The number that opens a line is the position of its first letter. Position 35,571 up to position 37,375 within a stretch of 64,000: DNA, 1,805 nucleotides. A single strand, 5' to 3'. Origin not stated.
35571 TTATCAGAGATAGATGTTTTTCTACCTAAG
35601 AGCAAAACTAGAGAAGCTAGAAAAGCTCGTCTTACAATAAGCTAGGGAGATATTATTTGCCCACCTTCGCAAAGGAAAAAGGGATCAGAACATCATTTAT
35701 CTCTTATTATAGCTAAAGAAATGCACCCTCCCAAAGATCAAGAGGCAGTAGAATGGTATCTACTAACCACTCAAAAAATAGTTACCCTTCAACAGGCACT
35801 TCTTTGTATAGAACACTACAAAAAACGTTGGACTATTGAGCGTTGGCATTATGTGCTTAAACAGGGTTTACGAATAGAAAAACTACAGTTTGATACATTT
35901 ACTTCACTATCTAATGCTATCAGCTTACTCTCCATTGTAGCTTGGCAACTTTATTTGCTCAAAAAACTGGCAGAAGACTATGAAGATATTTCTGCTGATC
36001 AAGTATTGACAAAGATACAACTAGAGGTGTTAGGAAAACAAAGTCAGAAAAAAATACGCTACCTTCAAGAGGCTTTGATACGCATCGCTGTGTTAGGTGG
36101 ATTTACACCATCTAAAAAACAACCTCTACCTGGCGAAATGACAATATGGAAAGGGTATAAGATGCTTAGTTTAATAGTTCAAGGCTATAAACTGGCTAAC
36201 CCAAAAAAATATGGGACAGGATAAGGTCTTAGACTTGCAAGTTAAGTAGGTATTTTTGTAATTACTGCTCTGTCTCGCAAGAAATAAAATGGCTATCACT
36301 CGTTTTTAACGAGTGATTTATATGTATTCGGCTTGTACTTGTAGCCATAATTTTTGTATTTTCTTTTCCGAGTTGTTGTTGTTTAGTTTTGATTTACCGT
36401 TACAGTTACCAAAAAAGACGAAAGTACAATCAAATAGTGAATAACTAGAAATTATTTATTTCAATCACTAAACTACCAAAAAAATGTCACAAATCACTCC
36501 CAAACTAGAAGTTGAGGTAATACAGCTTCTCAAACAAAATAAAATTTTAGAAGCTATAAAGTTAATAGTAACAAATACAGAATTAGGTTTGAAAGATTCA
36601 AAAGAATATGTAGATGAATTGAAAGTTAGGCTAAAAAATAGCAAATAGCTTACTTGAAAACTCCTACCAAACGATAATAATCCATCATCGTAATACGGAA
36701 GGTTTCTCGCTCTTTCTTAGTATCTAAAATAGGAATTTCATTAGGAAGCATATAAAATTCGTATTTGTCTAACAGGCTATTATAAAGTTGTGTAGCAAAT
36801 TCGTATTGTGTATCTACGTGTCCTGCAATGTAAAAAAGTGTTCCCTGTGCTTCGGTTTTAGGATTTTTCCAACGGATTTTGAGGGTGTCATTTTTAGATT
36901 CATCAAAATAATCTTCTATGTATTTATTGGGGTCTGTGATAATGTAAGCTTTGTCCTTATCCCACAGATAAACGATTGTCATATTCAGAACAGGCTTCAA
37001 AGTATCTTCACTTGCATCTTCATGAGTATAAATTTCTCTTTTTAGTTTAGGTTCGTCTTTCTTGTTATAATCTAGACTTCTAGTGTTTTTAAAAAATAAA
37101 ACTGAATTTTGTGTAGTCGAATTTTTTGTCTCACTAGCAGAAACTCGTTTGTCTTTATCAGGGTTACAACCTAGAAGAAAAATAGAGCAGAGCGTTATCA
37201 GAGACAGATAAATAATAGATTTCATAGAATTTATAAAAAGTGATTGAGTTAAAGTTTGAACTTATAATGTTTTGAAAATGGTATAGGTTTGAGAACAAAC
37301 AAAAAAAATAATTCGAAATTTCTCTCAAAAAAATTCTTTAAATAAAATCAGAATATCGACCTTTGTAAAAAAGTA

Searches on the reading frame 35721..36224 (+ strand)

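Call 23: search_protein_families(library=ncbifam, proteins=[window:35721-36224:+], max_evalue=0.1)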
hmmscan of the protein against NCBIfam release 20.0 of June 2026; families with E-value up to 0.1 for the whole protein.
window:35721-36224:+ (167 aa): 8 families
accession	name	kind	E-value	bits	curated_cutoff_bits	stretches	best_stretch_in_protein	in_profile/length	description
NF033590.1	transpos_IS4_3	equivalog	3.1e-41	141.7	160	1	2-156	244-405/405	IS4 family transposase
NF041680.1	transp_NF041680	equivalog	1.7e-06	27.3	440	1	7-87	295-375/439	NF041680 family putative transposase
NF049921.1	transpos_IS701_2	equivalog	1.1e-05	25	250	1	11-76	223-285/318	IS701 family transposase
NF033591.1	transpos_IS4_2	equivalog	1.1e-05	24.7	152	1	9-80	211-280/340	IS4 family transposase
NF049925.1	transpos_IS4_4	equivalog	1.8e-05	23.7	250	1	11-88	302-378/449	IS4 family transposase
NF049999.1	transpos_IS701_3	equivalog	4.8e-05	22.4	170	1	22-81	302-361/412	IS701 family transposase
NF033539.1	transpos_IS1380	equivalog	0.0019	16.9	180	1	26-79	321-373/419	IS1380 family transposase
NF033592.1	transpos_IS4_1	equivalog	0.051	12.7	115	1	22-56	274-307/332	IS4 family transposase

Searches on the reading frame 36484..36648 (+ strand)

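Call 14: search_protein_families(library=pfam, proteins=[window:36484-36648:+], max_evalue=0.01)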
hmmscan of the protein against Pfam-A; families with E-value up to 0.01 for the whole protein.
window:36484-36648:+ (54 aa): 1 family
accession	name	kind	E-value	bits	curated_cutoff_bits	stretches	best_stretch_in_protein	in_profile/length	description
PF00542.24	Ribosomal_L12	-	0.00077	20.2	25.9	1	16-52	8-43/67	Ribosomal protein L7/L12 C-terminal domain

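Call 23: search_protein_families(library=ncbifam, proteins=[window:36484-36648:+], max_evalue=0.1)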
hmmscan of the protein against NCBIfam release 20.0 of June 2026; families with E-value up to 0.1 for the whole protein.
window:36484-36648:+ (54 aa): 3 families
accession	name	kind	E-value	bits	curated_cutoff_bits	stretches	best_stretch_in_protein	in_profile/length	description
NF005269.0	PRK06771.1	equivalog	6.2e-05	23.6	90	1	5-47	52-94/97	hypothetical protein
TIGR00855.1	L12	equivalog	0.0034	17.8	84.4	1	7-52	56-101/125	50S ribosomal protein L7/L12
NF001312.0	PRK00258.1-4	equivalog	0.069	12.4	295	1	9-51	174-214/285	shikimate dehydrogenase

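Call 24: search_protein_families(library=padloc, proteins=[window:36484-36648:+], max_evalue=0.1)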
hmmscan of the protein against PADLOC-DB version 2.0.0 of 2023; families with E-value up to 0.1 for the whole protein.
window:36484-36648:+ (54 aa): 0 families

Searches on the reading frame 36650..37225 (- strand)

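Call 14: search_protein_families(library=pfam, proteins=[window:36650-37225:-], max_evalue=0.01)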
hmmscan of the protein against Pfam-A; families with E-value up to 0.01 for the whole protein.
window:36650-37225:- (191 aa): 0 families

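Call 23: search_protein_families(library=ncbifam, proteins=[window:36650-37225:-], max_evalue=0.1)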
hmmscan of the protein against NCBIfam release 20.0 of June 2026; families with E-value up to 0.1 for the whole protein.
window:36650-37225:- (191 aa): 2 families
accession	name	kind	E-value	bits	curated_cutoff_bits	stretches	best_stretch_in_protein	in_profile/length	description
NF053819.1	EF0750_LPXTG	subfamily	0.077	13.5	47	0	1-64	1-55/105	EF2685/EF0750 family sortase-dependent surface protein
NF033224.1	PmrR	equivalog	0.08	12.8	30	0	1-15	1-15/29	LpxT activity modulator PmrR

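Call 24: search_protein_families(library=padloc, proteins=[window:36650-37225:-], max_evalue=0.1)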
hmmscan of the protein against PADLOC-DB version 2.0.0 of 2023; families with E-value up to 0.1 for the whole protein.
window:36650-37225:- (191 aa): 0 families
